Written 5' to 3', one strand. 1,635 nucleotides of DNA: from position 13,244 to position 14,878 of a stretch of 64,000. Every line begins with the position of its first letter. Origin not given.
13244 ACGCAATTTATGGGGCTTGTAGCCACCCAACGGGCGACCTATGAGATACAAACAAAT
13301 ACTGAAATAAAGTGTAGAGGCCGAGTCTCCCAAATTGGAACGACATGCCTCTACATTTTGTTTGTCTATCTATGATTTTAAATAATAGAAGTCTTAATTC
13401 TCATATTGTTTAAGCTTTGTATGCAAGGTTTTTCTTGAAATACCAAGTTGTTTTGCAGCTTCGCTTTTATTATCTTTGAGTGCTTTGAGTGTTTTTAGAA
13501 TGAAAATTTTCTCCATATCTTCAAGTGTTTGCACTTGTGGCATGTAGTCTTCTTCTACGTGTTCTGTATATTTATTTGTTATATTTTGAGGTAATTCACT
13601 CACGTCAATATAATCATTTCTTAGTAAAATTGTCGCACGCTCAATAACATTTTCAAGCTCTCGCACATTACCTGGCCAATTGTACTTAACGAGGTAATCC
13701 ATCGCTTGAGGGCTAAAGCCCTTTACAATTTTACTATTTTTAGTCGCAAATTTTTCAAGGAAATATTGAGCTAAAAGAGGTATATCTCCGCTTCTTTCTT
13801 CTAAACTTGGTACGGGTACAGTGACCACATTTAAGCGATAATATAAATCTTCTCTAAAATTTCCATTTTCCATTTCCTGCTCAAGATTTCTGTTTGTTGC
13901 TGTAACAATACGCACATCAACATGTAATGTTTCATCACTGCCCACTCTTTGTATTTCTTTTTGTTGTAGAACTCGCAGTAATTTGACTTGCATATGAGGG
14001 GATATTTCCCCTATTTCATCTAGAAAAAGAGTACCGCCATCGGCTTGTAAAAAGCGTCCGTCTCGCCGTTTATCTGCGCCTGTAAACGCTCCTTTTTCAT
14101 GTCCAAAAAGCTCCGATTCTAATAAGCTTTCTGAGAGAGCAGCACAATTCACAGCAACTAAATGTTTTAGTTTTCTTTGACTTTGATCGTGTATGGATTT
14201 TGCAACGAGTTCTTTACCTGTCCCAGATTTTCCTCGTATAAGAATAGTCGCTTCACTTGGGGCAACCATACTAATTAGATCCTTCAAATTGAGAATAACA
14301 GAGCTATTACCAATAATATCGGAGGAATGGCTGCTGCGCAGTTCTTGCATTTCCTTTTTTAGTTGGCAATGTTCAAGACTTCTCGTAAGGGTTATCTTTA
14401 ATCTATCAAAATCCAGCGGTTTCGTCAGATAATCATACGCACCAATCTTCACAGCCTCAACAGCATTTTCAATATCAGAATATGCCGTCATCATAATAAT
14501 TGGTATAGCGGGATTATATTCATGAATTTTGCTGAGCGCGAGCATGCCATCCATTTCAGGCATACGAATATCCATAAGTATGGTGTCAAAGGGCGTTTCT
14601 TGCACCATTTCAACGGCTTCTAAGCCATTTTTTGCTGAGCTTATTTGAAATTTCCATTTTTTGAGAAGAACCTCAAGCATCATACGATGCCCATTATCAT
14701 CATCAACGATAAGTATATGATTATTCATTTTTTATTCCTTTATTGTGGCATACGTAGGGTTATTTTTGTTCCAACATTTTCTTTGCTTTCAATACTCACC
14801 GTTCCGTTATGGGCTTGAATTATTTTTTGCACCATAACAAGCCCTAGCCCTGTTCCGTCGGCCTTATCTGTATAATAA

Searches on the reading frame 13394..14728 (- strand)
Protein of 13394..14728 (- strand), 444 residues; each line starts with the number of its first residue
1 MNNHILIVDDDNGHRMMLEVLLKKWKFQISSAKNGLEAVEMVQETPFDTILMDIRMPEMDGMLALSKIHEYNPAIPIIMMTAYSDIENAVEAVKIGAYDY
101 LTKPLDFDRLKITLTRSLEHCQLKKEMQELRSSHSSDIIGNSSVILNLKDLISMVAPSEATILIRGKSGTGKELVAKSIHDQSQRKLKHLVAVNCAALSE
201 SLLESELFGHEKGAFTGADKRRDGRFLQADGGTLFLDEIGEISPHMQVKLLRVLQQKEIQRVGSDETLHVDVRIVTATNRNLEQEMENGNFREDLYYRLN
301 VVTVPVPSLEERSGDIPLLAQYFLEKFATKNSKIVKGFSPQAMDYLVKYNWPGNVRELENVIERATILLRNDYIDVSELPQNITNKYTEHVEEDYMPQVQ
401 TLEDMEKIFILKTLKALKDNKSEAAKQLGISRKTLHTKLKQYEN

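Call 14: search_protein_families(library=ncbifam, proteins=[window:13394-14728:-])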
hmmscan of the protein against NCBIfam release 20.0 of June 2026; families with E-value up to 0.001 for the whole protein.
window:13394-14728:- (444 aa): 122 families (the best 25 are shown)
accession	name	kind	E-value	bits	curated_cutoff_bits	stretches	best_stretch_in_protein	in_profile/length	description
NF007689.0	PRK10365.1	equivalog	5.2e-174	579.2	760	1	4-440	7-440/441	sigma-54-dependent response regulator transcription factor ZraR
NF008469.0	PRK11361.1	equivalog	4.6e-147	490.5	714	1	3-442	5-454/461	acetoacetate metabolism transcriptional regulator AtoC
TIGR01818.1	ntrC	equivalog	4.4e-133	444.5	558.6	1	5-392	1-390/463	nitrogen regulation protein NR(I)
TIGR02915.1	PEP_resp_reg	equivalog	2.6e-124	415.5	502.6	1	5-443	1-443/445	PEP-CTERM-box response regulator transcription factor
NF011695.0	PRK15115.1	equivalog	8.5e-117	390.6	763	1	3-440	7-434/445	two-component system response regulator GlrR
TIGR01817.1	nifA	equivalog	1.1e-116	390.8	528.85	1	124-408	184-467/534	nif-specific transcriptional activator NifA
NF041552.1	TF_PrdR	equivalog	4.1e-112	375.4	795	1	114-443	244-577/577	sigma-54 dependent transcriptional regulator PrdR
NF041946.1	LuxO_transreg_Vib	equivalog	7.9e-112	374.4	800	1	13-443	7-461/463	quorum-sensing sigma-54 dependent transcriptional regulator LuxO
NF008176.1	PRK10923.1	equivalog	8.7e-112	374.1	620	1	4-397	5-399/469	nitrogen regulation protein NR(I)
NF051870.1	NAssimRespRegNtrX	equivalog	2.1e-111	373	600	1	4-441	3-449/452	nitrogen assimilation response regulator NtrX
NF003451.0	PRK05022.1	equivalog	1.6e-108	363.7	476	1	118-440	172-506/512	nitric oxide reductase transcriptional regulator NorR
NF050807.1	TransRegFlbDCaul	equivalog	1e-103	347.7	750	1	29-443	27-439/454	sigma-54-dependent transcriptional regulator FlbD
NF038308.1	RNA_repair_RtcR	equivalog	3.5e-101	339.6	650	1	70-442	107-516/530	RNA repair transcriptional activator RtcR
NF049963.1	RespRegFlgRCampy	domain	3.1e-99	332.7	750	1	5-443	3-428/429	fla regulon two-component system response regulator FlgR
NF041906.1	V4R_TF_MobR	exception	2e-93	313.7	999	1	137-442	233-544/544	phenol degradation transcriptional regulator MobR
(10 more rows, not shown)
